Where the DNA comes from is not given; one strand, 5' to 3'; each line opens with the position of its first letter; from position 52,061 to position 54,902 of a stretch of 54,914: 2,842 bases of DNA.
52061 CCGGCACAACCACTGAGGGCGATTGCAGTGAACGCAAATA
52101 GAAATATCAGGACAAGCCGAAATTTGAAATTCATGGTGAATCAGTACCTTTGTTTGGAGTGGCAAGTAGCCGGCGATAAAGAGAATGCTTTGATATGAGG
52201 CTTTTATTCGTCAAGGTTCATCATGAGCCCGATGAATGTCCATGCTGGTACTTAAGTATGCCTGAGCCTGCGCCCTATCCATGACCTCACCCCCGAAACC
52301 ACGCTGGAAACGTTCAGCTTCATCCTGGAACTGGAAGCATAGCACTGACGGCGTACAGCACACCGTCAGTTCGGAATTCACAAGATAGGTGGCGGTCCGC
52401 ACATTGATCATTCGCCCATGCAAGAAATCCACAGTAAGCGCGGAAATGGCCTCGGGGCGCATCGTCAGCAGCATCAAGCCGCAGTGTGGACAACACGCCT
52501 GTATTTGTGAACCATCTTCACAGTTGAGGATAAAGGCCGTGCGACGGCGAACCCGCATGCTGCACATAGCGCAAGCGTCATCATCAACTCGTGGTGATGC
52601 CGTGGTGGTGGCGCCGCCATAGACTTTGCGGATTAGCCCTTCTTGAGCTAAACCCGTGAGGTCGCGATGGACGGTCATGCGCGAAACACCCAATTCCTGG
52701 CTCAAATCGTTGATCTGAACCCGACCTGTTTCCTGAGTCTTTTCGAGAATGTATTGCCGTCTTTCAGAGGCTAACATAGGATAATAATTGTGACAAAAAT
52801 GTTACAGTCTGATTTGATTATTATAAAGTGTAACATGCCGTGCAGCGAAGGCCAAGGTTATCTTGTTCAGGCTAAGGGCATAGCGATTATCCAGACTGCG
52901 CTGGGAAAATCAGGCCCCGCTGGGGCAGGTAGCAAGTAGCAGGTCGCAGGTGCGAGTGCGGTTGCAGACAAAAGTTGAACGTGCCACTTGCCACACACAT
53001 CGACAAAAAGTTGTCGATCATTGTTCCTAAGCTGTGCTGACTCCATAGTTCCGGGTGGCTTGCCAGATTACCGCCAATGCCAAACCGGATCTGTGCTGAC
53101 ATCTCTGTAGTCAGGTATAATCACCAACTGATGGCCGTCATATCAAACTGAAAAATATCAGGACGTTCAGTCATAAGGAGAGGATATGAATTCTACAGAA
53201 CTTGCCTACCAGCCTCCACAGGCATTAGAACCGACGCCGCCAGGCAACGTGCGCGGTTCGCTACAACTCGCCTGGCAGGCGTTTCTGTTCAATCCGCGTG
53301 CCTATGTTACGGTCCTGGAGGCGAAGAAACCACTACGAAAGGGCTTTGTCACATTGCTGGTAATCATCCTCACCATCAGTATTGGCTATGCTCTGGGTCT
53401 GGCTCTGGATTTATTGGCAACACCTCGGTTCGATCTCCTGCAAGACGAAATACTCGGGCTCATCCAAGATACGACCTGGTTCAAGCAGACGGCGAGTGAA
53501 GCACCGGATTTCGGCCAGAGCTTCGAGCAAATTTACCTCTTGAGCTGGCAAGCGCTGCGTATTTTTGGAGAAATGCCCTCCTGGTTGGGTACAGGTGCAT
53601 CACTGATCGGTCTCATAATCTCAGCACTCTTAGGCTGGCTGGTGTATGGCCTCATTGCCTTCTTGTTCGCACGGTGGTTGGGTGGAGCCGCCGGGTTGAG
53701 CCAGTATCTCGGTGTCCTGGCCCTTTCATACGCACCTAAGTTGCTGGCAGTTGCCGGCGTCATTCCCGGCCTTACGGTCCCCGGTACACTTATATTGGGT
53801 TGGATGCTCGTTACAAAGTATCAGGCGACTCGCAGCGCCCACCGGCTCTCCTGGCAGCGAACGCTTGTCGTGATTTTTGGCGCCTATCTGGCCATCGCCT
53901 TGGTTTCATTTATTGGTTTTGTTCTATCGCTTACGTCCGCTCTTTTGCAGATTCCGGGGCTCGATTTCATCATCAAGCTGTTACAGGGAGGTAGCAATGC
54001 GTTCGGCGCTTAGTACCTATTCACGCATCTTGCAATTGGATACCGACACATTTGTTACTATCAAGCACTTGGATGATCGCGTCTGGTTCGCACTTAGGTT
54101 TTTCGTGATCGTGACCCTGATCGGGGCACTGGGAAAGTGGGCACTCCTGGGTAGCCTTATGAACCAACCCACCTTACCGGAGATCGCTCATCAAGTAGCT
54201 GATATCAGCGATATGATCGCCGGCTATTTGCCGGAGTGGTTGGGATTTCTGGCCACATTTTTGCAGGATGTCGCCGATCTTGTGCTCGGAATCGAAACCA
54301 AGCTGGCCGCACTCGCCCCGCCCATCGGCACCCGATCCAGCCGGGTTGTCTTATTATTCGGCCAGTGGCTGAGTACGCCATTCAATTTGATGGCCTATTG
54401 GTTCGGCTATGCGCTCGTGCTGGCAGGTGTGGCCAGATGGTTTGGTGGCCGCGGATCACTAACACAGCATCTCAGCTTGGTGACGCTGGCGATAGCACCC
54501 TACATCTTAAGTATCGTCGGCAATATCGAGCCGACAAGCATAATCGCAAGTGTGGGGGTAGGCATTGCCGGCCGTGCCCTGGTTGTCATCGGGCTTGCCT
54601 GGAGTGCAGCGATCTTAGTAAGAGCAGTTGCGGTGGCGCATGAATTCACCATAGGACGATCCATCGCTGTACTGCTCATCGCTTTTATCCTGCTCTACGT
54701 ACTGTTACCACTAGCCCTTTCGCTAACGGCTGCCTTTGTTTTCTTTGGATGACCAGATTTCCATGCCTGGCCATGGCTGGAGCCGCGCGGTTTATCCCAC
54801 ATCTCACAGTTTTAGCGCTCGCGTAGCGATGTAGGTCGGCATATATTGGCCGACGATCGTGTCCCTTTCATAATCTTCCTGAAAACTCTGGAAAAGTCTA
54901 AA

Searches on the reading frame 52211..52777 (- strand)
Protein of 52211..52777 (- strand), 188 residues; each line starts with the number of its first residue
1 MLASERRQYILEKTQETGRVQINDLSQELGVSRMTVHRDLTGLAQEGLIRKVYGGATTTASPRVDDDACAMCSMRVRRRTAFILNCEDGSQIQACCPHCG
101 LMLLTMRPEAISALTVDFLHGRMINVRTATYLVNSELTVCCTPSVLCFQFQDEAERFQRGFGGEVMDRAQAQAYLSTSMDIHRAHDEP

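Call 8: search_protein_families(library=pfam, proteins=[window:52211-52777:-], max_evalue=0.01)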
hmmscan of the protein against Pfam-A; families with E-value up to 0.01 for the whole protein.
window:52211-52777:- (188 aa): 14 families
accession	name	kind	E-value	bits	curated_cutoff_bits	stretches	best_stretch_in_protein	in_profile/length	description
PF08220.18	HTH_DeoR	-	3.8e-14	52.6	21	1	6-58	1-53/57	DeoR-like helix-turn-helix domain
PF25213.1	HVO_A0261_N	-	6.1e-09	36.1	35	1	2-60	8-65/86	HVO_A0261 N-terminal domain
PF08279.18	HTH_11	-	1.2e-07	32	25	1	6-47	1-43/55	HTH domain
PF05573.18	NosL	-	4.5e-06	27.5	24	1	121-169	76-124/131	NosL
PF00392.27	GntR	-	5.9e-05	23.1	27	1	21-57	26-62/64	Bacterial regulatory proteins, gntR family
PF25212.1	HVO_A0114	-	8.1e-05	22.8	27.6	1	4-56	21-73/84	HVO_A0114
PF09339.16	HTH_IclR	-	9.1e-05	22.6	22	1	16-51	15-50/52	IclR helix-turn-helix domain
PF13545.12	HTH_Crp_2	-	0.00017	21.9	27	1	23-54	26-56/70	Crp-like helix-turn-helix domain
PF13412.12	HTH_24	-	0.00066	19.6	21.9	1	15-50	13-48/48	Winged helix-turn-helix DNA-binding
PF12802.13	MarR_2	-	0.003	18.1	27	1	18-51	20-52/61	MarR family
PF13384.12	HTH_23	-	0.0035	17.5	24.6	0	5-38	5-36/50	Homeodomain-like domain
PF22168.2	DIP2311-like_C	-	0.0068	17.1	27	0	15-58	15-58/63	Transcriptional regulator DIP2311-like, C-terminal domain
PF02082.26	Rrf2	-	0.0076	16.8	30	0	11-54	15-58/132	Iron-dependent Transcriptional regulator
PF01047.28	MarR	-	0.0099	16.2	24.6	0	12-51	10-49/59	MarR family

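Call 11: find_encoding_contigs(protein=window:52211-52777:-, flank=10000, max_places=10)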
Protein window:52211-52777:- (188 aa): no gene with exactly this product is on record in the collection.

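Call 14: find_homologous_proteins(query=window:52211-52777:-)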
Query window:52211-52777:- (188 aa): 196 proteins with E <= 0.001 among 269 candidates; the best 120 are listed.
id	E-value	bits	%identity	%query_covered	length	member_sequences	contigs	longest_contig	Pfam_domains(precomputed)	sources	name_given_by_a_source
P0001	3.3e-121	419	100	100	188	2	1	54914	PF08279.19,PF08220.19,PF05573.19,PF25213.2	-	-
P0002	6.6e-75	269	66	96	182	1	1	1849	PF08279.19,PF09339.17,PF08220.19,PF25213.2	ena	-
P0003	1.4e-72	261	65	97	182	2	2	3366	PF08279.19,PF12802.14,PF08220.19,PF25213.2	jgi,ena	jgi:hypothetical protein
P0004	3.5e-72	260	64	96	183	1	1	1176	PF13412.13,PF08279.19,PF00392.28,PF08220.19,PF05573.19,PF25213.2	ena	-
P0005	1.2e-71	258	63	96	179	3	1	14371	PF08279.19,PF08220.19,PF05573.19,PF25213.2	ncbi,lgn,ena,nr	ncbi:MAG TPA: DeoR family transcriptional regulator [Caldilineae bacterium]|nr:DeoR family transcrip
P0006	3.2e-70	253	60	99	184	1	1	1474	PF08279.19,PF08220.19,PF25213.2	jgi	jgi:DeoR family transcriptional regulator, copper-sensing transcriptional repressor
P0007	3.3e-70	253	63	100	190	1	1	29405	PF13412.13,PF08279.19,PF25212.3,PF09339.17,PF12802.14,PF00392.28,PF08220.19,PF25213.2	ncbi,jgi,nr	ncbi:MAG: DeoR/GlpR transcriptional regulator [Chloroflexi bacterium]|nr:DeoR/GlpR transcriptional r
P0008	8.6e-70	252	63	96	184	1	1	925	PF08279.19,PF09339.17,PF08220.19,PF25213.2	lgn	-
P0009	9.2e-70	252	61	99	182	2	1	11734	PF08279.19,PF08220.19,PF25213.2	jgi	-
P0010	3.6e-69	250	60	98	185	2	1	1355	PF13412.13,PF08279.19,PF00392.28,PF08220.19,PF25213.2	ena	-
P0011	4.4e-69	250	61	95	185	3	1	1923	PF13412.13,PF08279.19,PF00392.28,PF08220.19,PF25213.2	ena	-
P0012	1.1e-68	248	59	95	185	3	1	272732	PF08279.19,PF08220.19,PF05573.19,PF25213.2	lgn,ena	-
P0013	2.4e-68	247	62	97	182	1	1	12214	PF08279.19,PF08220.19,PF25213.2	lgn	-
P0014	5.3e-68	246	60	96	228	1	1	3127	PF08279.19,PF08220.19,PF25213.2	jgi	-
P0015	5.9e-68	246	58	99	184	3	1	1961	PF01047.29,PF08279.19,PF08220.19,PF05573.19,PF25213.2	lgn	-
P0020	2.8e-65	237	60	96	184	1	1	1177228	PF08279.19,PF00392.28,PF08220.19,PF25213.2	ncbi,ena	-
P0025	2.0e-58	215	53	97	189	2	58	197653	PF08279.19,PF08220.19,PF25213.2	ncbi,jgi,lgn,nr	ncbi:MAG: DeoR/GlpR transcriptional regulator [Caldilineales bacterium]|nr:DeoR/GlpR transcriptional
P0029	2.9e-54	201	52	96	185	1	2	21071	PF01047.29,PF13412.13,PF08279.19,PF01022.27,PF08220.19,PF25213.2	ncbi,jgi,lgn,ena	-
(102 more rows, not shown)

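Call 15: find_encoding_contigs(protein=P0005, flank=5000, max_places=2)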
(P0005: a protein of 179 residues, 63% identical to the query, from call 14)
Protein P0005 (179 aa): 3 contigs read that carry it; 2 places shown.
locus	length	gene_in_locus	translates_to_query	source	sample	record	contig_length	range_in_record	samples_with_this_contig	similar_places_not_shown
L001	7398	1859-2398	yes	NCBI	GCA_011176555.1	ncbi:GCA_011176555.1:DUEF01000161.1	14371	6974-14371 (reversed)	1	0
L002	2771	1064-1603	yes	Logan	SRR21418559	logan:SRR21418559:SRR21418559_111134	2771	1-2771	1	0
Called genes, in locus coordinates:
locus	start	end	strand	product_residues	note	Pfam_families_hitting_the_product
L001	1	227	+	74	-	?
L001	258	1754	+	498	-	PF03150:CCP_MauG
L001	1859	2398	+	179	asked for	PF08220:HTH_DeoR, PF08279:HTH_11, PF25213:HVO_A0261_N, PF05573:NosL (faint)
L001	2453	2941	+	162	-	PF04314:LpqE-like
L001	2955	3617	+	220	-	PF01209:Ubie_methyltran, PF13489:Methyltransf_23, PF01135:PCMT, PF07021:MetW (weak), PF13847:Methyltransf_31, PF08241:Methyltransf_11, PF08242:Methyltransf_12, PF13649:Methyltransf_25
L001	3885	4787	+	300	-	PF02899:Phage_int_SAM_1, PF13495:Phage_int_SAM_4 (weak), PF00589:Phage_integrase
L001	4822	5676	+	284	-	PF01048:PNP_UDP_1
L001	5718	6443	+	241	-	-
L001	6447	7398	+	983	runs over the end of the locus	PF25852:DUF6242_C (faint), PF14870:PSII_BNR (faint), PF15902:Sortilin-Vps10 (weak)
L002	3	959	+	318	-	?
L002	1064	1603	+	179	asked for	PF08220:HTH_DeoR, PF08279:HTH_11, PF25213:HVO_A0261_N, PF05573:NosL (faint)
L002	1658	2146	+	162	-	PF04314:LpqE-like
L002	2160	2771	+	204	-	?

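Call 16: find_encoding_contigs(protein=P0007, flank=5000, max_places=2)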
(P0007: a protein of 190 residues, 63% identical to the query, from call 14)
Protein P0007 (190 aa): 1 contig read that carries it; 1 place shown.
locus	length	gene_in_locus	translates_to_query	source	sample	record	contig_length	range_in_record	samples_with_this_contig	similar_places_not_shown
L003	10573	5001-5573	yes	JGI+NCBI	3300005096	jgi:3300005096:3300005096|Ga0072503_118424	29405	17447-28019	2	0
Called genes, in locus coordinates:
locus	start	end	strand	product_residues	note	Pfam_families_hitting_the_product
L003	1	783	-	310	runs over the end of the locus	PF12911:OppC_N, PF00528:BPD_transp_1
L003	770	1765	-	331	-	PF19300:BPD_transp_1_N, PF00528:BPD_transp_1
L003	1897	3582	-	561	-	PF00496:SBP_bac_5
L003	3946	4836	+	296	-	PF02311:AraC_binding, PF12833:HTH_18, PF00165:HTH_AraC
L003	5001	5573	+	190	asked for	PF00392:GntR, PF08220:HTH_DeoR, PF08279:HTH_11, PF13412:HTH_24 (weak), PF25212:HVO_A0114 (faint), PF25213:HVO_A0261_N, PF09339:HTH_IclR (weak), PF12802:MarR_2 (faint)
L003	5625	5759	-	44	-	-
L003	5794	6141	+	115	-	PF04314:LpqE-like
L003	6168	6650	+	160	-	PF13115:YtkA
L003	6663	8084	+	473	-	-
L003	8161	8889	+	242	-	PF02104:SURF1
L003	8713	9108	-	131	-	-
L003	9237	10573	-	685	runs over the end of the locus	PF03190:Thioredox_DsbH, PF13899:Thioredoxin_7, PF13098:Thioredoxin_2 (faint), PF03663:Glyco_hydro_76 (faint)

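Call 17: find_encoding_contigs(protein=P0012, flank=5000, max_places=2)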
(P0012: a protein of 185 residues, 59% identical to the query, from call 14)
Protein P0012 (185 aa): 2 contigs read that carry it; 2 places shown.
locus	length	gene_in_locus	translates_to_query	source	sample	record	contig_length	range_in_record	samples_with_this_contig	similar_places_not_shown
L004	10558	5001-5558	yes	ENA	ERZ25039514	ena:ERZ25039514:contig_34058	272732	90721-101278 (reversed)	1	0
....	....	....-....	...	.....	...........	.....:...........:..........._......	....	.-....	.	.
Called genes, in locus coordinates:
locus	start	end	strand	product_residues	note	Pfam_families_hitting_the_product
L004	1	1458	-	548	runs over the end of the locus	PF00881:Nitroreductase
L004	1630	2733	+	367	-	PF04314:LpqE-like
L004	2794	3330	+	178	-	-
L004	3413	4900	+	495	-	PF00034:Cytochrom_C (faint), PF03150:CCP_MauG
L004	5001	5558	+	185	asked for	PF25213:HVO_A0261_N (weak), PF08220:HTH_DeoR, PF08279:HTH_11, PF05573:NosL (faint)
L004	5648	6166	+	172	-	PF04314:LpqE-like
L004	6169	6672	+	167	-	PF13115:YtkA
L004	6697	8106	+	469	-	-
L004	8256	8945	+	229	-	PF02104:SURF1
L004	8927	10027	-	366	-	PF01609:DDE_Tnp_1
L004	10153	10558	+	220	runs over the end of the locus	PF13489:Methyltransf_23, PF01135:PCMT (weak), PF01209:Ubie_methyltran, PF13847:Methyltransf_31, PF08241:Methyltransf_11, PF08242:Methyltransf_12, PF13649:Methyltransf_25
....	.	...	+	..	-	?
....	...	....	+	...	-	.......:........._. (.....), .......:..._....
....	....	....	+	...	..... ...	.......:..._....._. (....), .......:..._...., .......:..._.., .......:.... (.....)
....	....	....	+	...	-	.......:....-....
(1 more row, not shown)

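Call 18: find_encoding_contigs(protein=P0020, flank=5000, max_places=2)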
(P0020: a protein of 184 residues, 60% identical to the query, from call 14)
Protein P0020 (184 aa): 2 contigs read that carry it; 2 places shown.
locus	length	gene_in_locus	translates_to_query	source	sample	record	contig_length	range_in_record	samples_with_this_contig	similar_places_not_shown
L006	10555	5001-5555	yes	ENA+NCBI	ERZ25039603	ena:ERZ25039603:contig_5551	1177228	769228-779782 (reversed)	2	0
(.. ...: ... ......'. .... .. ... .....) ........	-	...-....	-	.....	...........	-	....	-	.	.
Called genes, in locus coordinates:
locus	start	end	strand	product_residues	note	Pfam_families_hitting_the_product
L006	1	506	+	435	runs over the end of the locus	PF00364:Biotin_lipoyl (faint), PF25984:BSH_YknX (faint), PF25881:HH_YBHG (weak)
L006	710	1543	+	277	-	PF00005:ABC_tran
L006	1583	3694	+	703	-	PF02687:FtsX, PF12704:MacB_PCD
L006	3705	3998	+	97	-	PF02687:FtsX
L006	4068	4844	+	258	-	PF12695:Abhydrolase_5, PF12146:Hydrolase_4 (weak), PF00561:Abhydrolase_1 (weak)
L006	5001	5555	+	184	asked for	PF00392:GntR (faint), PF08220:HTH_DeoR, PF08279:HTH_11, PF25213:HVO_A0261_N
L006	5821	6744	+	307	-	PF04314:LpqE-like, PF13115:YtkA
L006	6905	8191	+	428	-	-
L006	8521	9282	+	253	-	PF02104:SURF1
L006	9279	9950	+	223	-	PF13489:Methyltransf_23, PF01135:PCMT (weak), PF01209:Ubie_methyltran, PF13847:Methyltransf_31, PF08241:Methyltransf_11, PF08242:Methyltransf_12, PF13649:Methyltransf_25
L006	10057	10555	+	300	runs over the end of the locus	PF02899:Phage_int_SAM_1, PF13495:Phage_int_SAM_4 (weak), PF00589:Phage_integrase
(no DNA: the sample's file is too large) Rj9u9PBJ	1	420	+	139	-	?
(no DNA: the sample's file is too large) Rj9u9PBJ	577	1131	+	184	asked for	PF00392:GntR (faint), PF08220:HTH_DeoR, PF08279:HTH_11, PF25213:HVO_A0261_N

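Call 58: search_protein_families(library=ncbifam, proteins=[window:52211-52777:-], max_evalue=0.001)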
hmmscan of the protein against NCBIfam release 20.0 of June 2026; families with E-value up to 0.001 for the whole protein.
window:52211-52777:- (188 aa): 14 families
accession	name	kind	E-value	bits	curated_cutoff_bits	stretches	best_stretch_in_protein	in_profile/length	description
NF007316.0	PRK09802.1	equivalog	5.3e-12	45.5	351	1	3-61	15-73/269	DeoR family transcriptional regulator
NF041397.1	TranRegGlpR_Halo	equivalog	1.3e-11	44.6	300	1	1-61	1-61/253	HTH-type transcriptional regulator GlpR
NF040755.1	AgaR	equivalog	5.6e-11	42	260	1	3-61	4-62/256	transcriptional repressor AgaR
NF040890.1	trans_reg_YgbI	equivalog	2.8e-10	40.1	400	1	1-60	1-60/253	DNA-binding transcriptional repressor YgbI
TIGR02018.2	his_ut_repres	equivalog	6.8e-08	32.2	220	1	23-68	27-72/226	histidine utilization transcriptional repressor HutC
NF040887.2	trans_reg_YciT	exception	4.5e-07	29.7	450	1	5-78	3-74/246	DNA-binding transcriptional regulator YciT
NF007753.1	PRK10434.1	equivalog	4.7e-07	29.7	350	1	3-61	3-61/253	glucitol operon DNA-binding transcriptional repressor SrlR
NF010034.0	PRK13509.1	equivalog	2.3e-06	27.2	244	1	3-63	3-63/251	HTH-type transcriptional regulator UlaR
TIGR01884.1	cas_HTH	subfamily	7.6e-06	25.4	60.2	1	4-52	141-189/202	CRISPR-associated CARF protein Csa3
NF008154.0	PRK10906.1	equivalog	1.5e-05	24.4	331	1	4-61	4-61/252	DeoR/GlpR family transcriptional regulator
NF053606.1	Sta1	subfamily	0.00014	21.9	80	1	5-51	20-66/100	Sta1 family transcriptional regulator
NF033788.1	HTH_metalloreg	subfamily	0.00014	21.6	55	1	1-52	7-58/77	metalloregulator ArsR/SmtB family transcription factor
NF007720.0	PRK10411.1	equivalog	0.00025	20.4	259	1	4-67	3-66/243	L-fucose operon activator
NF008273.0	PRK11050.1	equivalog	0.0004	20.1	153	1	12-59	47-95/156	manganese-binding transcriptional regulator MntR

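Call 61: find_encoding_contigs(protein=P0009, flank=3000, max_places=1)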
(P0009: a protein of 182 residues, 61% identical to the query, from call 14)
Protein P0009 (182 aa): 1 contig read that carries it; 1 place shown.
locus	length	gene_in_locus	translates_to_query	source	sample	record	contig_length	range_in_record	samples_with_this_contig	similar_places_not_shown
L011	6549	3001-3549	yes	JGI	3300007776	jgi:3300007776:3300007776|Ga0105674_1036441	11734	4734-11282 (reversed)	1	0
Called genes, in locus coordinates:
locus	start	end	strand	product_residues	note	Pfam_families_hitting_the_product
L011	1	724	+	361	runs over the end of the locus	PF04314:LpqE-like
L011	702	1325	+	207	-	-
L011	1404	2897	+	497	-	PF03150:CCP_MauG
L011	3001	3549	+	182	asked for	PF08220:HTH_DeoR, PF08279:HTH_11, PF25213:HVO_A0261_N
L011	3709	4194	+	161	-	PF04314:LpqE-like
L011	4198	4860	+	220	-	PF01209:Ubie_methyltran, PF13489:Methyltransf_23, PF01135:PCMT, PF07021:MetW (weak), PF13847:Methyltransf_31, PF08241:Methyltransf_11, PF08242:Methyltransf_12, PF13649:Methyltransf_25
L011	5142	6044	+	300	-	PF02899:Phage_int_SAM_1, PF13495:Phage_int_SAM_4 (weak), PF00589:Phage_integrase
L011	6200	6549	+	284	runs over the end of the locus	PF01048:PNP_UDP_1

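Call 62: find_encoding_contigs(protein=P0013, flank=3000, max_places=1)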
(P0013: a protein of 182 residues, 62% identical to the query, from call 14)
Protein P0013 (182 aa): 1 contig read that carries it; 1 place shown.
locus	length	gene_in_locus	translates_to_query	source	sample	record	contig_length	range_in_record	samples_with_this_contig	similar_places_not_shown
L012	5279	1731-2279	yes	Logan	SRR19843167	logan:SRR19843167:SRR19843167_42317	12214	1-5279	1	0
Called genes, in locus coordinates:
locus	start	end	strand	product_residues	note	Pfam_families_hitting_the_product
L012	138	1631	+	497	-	PF03150:CCP_MauG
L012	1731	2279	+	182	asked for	PF08220:HTH_DeoR, PF08279:HTH_11, PF25213:HVO_A0261_N (weak)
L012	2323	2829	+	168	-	PF04314:LpqE-like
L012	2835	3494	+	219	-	PF01209:Ubie_methyltran, PF13489:Methyltransf_23, PF01135:PCMT (weak), PF13847:Methyltransf_31, PF08241:Methyltransf_11, PF08242:Methyltransf_12, PF13649:Methyltransf_25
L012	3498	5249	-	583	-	PF00664:ABC_membrane, PF00005:ABC_tran, PF02463:SMC_N (faint), PF13304:AAA_21 (faint)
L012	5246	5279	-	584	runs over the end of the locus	PF00664:ABC_membrane, PF00005:ABC_tran, PF13304:AAA_21 (faint), PF02463:SMC_N (weak)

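Call 63: find_encoding_contigs(protein=P0025, flank=3000, max_places=1)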
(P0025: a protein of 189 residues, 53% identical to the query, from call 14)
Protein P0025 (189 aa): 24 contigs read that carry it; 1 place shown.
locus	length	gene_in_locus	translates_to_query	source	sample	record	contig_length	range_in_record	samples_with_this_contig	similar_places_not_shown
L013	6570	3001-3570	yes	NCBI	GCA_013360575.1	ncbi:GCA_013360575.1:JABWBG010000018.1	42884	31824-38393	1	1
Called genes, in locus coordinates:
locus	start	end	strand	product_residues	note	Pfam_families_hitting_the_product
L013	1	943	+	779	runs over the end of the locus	PF16261:DUF4915, PF07719:TPR_2 (faint), PF13424:TPR_12 (weak), PF13414:TPR_11 (weak), PF00515:TPR_1 (weak), PF13414:TPR_11, PF13432:TPR_16 (weak), PF01075:Glyco_transf_9 (weak), +5 more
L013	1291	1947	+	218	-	-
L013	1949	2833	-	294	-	PF00950:ABC-3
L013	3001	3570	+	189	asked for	PF08220:HTH_DeoR, PF08279:HTH_11, PF25213:HVO_A0261_N (weak)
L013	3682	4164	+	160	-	PF04314:LpqE-like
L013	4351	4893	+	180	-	PF03692:CxxCxxCC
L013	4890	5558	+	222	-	PF02545:Maf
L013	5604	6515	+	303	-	PF16745:RsgA_N, PF03193:RsgA_GTPase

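Call 64: find_encoding_contigs(protein=P0029, flank=3000, max_places=1)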
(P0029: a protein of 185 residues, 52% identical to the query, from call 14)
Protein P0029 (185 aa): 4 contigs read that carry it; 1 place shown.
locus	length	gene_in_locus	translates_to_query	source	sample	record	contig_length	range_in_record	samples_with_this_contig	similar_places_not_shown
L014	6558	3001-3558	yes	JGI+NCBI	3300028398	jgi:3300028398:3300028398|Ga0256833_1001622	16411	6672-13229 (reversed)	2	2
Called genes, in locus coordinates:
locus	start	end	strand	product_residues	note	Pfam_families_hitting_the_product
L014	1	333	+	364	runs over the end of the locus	PF17854:FtsK_alpha, PF01580:FtsK_SpoIIIE, PF13401:AAA_22 (weak), PF01580:FtsK_SpoIIIE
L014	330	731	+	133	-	-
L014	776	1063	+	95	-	-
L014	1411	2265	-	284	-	PF01261:AP_endonuc_2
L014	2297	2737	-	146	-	PF09990:DUF2231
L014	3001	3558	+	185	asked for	PF01022:HTH_5 (faint), PF08220:HTH_DeoR, PF08279:HTH_11, PF13412:HTH_24 (faint), PF25213:HVO_A0261_N, PF01047:MarR (weak)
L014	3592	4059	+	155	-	PF04314:LpqE-like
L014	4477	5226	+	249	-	PF02104:SURF1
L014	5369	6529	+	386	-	PF05345:He_PIG (faint), PF07705:CARDB (faint), PF10633:NPCBM_assoc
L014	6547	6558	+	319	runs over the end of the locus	PF00005:ABC_tran, PF13304:AAA_21 (weak), PF13732:DrrA1-3_C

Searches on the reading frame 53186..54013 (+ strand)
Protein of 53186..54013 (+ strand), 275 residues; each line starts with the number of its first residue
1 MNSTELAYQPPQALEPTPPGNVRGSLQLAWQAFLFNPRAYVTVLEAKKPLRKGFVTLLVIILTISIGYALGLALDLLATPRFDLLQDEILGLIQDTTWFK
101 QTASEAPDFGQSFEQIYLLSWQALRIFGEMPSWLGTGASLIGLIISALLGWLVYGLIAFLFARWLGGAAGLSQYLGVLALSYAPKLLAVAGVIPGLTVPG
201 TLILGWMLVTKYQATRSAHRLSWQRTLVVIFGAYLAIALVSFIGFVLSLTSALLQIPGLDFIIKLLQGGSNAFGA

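Call 8: search_protein_families(library=pfam, proteins=[window:53186-54013:+], max_evalue=0.01)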
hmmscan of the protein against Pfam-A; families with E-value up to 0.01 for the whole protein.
window:53186-54013:+ (275 aa): 1 family
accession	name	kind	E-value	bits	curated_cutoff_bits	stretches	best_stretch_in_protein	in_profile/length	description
PF04893.22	Yip1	-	2.4e-10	41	28.6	1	33-243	3-171/173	Yip1 domain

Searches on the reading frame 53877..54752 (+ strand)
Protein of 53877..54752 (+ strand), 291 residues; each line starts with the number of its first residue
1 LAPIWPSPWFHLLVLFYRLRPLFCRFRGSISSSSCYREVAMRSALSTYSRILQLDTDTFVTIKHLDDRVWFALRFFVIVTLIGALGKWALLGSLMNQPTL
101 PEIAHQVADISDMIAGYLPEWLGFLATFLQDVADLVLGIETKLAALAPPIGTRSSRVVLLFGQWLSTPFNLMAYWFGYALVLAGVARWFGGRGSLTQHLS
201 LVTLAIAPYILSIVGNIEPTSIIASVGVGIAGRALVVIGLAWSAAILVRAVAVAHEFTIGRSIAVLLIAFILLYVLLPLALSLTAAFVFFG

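Call 8: search_protein_families(library=pfam, proteins=[window:53877-54752:+], max_evalue=0.01)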
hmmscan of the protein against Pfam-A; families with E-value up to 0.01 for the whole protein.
window:53877-54752:+ (291 aa): 1 family
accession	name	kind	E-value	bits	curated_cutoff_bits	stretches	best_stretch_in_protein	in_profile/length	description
PF04893.22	Yip1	-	1.5e-09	38.4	28.6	1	101-277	51-170/173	Yip1 domain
